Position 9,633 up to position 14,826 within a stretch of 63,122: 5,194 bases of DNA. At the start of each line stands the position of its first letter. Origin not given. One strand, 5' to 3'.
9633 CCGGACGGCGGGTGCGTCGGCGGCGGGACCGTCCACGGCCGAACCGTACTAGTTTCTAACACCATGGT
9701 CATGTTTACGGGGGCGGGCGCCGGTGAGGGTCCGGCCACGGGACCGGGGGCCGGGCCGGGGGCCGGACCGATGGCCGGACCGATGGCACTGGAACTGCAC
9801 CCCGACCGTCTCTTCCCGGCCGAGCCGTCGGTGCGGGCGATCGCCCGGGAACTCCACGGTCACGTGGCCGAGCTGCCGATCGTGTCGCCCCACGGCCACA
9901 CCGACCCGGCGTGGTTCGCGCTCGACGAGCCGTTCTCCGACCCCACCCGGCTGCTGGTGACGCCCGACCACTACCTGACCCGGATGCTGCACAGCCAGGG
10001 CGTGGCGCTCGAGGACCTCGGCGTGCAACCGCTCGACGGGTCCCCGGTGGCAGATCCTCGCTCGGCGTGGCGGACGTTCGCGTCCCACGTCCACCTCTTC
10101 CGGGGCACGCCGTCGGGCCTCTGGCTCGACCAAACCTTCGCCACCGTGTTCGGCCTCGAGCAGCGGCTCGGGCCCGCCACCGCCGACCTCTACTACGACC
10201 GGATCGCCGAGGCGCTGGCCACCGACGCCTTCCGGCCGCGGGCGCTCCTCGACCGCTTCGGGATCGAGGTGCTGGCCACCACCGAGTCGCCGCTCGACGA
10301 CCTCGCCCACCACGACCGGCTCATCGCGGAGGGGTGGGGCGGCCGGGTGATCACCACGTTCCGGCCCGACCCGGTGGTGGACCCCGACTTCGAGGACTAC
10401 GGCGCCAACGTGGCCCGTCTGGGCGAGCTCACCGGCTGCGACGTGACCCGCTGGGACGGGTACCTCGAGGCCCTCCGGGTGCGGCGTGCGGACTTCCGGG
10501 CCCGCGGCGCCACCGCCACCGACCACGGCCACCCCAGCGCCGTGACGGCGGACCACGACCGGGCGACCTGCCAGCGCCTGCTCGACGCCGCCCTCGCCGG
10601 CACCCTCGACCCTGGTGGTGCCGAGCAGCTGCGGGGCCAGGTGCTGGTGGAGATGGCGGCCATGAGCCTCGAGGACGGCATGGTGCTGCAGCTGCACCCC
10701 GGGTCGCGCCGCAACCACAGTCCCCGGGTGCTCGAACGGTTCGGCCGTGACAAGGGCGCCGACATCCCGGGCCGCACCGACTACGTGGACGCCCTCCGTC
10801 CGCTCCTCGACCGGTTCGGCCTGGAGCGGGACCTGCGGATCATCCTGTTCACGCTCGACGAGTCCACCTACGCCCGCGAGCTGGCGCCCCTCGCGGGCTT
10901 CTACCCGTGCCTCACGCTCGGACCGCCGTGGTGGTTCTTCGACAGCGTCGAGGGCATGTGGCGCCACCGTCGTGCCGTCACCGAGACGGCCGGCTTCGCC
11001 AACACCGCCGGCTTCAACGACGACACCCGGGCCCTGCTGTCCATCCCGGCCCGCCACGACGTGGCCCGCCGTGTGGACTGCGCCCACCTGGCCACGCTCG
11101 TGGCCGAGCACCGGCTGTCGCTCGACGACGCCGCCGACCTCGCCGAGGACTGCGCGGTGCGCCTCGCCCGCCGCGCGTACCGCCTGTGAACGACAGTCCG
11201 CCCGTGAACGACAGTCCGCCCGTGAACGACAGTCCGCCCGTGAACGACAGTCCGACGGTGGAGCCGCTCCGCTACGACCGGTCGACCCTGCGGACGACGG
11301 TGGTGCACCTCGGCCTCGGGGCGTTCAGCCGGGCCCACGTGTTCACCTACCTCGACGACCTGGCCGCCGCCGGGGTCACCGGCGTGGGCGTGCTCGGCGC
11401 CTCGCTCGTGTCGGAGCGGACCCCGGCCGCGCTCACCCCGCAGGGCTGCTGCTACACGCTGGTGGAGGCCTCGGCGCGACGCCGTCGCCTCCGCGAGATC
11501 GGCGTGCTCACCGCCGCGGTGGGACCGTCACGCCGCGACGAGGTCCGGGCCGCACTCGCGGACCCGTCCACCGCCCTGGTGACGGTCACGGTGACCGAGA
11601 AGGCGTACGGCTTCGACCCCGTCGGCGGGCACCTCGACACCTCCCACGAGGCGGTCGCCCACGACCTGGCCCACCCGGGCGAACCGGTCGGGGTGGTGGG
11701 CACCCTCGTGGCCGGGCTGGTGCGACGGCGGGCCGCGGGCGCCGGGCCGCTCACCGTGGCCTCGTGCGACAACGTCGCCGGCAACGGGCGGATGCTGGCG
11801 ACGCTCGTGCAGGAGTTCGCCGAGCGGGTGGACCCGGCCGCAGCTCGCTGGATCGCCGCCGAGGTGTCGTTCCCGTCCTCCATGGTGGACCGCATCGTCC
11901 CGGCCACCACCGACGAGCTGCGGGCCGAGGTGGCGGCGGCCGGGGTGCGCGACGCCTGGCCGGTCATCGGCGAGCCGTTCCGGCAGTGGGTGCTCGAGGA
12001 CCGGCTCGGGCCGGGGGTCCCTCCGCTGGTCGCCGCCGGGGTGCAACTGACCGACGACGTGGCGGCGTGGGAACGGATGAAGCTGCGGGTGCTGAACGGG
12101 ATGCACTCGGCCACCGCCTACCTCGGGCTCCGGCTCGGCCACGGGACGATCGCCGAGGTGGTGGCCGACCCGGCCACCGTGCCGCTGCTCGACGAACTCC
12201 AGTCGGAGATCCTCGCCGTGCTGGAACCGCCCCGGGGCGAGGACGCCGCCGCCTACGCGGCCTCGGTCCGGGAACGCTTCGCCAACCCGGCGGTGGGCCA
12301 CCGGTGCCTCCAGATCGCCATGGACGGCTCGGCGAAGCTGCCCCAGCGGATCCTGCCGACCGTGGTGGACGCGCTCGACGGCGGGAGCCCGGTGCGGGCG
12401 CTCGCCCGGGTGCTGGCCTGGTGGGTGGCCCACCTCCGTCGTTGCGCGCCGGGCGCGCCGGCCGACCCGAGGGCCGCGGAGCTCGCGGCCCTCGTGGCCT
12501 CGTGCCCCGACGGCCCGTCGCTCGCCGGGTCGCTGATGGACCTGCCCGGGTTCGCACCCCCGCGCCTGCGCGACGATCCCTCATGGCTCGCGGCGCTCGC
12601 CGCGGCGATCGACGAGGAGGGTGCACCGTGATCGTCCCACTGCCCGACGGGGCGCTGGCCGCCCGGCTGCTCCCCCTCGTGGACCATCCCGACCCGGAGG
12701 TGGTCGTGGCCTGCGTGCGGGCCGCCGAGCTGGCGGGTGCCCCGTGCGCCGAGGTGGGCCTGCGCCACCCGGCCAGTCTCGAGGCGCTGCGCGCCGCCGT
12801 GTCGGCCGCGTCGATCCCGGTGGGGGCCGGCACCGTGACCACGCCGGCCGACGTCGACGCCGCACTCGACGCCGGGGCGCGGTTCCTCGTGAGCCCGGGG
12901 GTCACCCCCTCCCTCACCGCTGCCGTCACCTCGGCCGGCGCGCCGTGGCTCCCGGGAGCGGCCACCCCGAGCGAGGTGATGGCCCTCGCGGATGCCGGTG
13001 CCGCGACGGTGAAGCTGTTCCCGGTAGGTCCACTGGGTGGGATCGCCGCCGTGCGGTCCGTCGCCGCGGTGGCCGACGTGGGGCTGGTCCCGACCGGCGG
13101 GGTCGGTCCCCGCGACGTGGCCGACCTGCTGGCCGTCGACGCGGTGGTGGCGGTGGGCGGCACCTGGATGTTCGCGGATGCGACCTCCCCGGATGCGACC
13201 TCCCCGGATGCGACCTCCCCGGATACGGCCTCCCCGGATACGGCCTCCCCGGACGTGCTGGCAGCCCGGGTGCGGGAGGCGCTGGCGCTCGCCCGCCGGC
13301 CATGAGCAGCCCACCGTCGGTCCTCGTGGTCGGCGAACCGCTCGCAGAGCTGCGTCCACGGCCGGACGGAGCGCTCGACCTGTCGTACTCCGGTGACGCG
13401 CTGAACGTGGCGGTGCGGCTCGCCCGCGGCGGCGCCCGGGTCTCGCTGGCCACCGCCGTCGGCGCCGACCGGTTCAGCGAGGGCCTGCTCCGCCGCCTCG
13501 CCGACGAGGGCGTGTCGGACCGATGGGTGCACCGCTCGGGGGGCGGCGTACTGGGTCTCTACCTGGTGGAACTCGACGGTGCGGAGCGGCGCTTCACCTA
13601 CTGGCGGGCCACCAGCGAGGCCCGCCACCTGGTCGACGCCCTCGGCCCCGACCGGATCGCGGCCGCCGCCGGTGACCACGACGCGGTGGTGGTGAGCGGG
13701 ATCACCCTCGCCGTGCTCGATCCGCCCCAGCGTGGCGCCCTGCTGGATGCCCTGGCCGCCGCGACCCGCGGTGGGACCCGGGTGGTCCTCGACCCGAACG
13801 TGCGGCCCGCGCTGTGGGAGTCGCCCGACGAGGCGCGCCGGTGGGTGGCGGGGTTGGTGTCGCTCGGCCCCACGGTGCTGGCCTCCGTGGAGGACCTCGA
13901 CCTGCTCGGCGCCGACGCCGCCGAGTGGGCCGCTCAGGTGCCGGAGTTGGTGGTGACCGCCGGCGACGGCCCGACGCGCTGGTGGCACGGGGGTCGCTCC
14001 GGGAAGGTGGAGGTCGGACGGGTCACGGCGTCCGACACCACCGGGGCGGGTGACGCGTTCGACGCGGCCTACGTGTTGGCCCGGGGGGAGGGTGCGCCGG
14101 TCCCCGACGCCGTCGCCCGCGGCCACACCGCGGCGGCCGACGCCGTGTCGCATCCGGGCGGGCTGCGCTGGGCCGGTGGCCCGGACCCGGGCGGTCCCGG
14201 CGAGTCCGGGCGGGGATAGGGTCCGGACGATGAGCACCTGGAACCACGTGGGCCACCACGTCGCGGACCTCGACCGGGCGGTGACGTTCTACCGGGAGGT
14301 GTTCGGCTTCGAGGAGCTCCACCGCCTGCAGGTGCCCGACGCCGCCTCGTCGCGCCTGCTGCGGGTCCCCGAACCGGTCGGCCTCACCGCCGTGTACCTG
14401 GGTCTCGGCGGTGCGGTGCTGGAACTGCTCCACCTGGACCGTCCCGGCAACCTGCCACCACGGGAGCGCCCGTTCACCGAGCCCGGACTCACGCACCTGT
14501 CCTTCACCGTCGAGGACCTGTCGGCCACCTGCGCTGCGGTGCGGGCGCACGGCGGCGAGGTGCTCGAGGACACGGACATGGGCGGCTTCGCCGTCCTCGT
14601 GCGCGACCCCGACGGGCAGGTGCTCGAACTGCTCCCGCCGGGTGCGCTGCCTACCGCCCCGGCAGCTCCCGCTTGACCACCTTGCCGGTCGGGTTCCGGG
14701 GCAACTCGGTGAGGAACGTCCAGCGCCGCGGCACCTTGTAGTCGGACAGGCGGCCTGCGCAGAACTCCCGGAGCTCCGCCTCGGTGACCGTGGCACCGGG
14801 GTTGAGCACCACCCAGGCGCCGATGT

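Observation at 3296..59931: Twelve copies of a 16-bp palindromic operator-like motif (CTRAC-N6-GTCAN) confined to promoter and junction regions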

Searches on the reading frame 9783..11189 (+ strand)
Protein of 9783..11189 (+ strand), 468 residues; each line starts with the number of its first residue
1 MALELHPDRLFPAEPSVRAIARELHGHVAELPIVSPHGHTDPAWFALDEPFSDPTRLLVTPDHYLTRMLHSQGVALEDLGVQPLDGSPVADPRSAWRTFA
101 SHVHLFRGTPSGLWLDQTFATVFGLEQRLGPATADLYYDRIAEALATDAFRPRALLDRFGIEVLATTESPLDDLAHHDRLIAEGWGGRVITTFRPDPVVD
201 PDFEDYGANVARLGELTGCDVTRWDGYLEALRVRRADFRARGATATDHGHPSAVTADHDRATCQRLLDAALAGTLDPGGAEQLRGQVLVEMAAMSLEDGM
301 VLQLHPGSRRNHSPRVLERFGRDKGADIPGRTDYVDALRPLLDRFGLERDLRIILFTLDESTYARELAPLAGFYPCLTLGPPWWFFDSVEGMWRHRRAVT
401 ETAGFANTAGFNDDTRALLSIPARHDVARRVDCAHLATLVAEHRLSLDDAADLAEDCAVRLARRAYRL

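Call 10: search_protein_families(library=pfam, proteins=[window:9783-11189:+])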
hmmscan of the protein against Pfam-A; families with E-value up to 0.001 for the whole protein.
window:9783-11189:+ (468 aa): 1 family
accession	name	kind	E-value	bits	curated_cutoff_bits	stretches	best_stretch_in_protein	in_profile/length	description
PF02614.20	UxaC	-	8.6e-67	226.4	25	1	21-451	16-447/464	Glucuronate isomerase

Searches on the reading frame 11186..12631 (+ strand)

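Call 10: search_protein_families(library=pfam, proteins=[window:11186-12631:+])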
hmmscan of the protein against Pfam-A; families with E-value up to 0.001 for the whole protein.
window:11186-12631:+ (481 aa): 2 families
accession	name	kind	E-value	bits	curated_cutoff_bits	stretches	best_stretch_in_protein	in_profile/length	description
PF01232.29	Mannitol_dh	-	4.5e-36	125.1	27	1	38-272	2-187/199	Mannitol dehydrogenase Rossmann domain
PF08125.19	Mannitol_dh_C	-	4.8e-32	111.5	30.7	1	291-419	1-130/190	Mannitol dehydrogenase C-terminal domain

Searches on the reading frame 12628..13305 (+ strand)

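Call 10: search_protein_families(library=pfam, proteins=[window:12628-13305:+])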
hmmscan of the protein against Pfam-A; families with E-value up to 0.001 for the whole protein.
window:12628-13305:+ (225 aa): 1 family
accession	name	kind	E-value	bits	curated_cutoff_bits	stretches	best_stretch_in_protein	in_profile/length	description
PF01081.25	Aldolase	-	1.1e-36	126.6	27.8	1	12-183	8-181/196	KDPG and KHG aldolase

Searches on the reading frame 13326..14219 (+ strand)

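Call 10: search_protein_families(library=pfam, proteins=[window:13326-14219:+])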
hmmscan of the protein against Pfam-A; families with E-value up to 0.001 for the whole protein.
window:13326-14219:+ (297 aa): 1 family
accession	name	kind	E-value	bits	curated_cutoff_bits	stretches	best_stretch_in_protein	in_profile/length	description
PF00294.29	PfkB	-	4.1e-34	118.7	25.8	1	19-278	33-294/302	pfkB family carbohydrate kinase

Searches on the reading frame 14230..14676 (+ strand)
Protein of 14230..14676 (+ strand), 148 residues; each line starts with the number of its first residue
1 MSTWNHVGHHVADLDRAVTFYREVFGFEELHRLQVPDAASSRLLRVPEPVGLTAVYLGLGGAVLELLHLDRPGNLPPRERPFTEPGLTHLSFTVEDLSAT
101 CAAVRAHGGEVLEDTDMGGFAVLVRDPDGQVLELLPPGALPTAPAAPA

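Call 10: search_protein_families(library=pfam, proteins=[window:14230-14676:+])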
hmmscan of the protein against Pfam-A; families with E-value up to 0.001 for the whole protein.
window:14230-14676:+ (148 aa): 5 families
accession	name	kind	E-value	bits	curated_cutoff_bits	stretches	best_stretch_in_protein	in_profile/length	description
PF00903.31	Glyoxalase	-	2.2e-17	64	20.6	1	5-134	3-121/121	Glyoxalase/Bleomycin resistance protein/Dioxygenase superfamily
PF13669.12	Glyoxalase_4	-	3.5e-12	47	27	1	5-114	1-96/109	Glyoxalase/Bleomycin resistance protein/Dioxygenase superfamily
PF18029.7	Glyoxalase_6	-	1.9e-09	38.6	23.6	1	10-134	5-105/106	Glyoxalase-like domain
PF13468.12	Glyoxalase_3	-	3.3e-07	30.9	25.1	1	5-119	2-110/176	Glyoxalase-like domain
PF22677.2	Ble-like_N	-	7.4e-07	29.3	24.5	1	10-28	8-26/41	Bleomycin resistance protein-like N-terminal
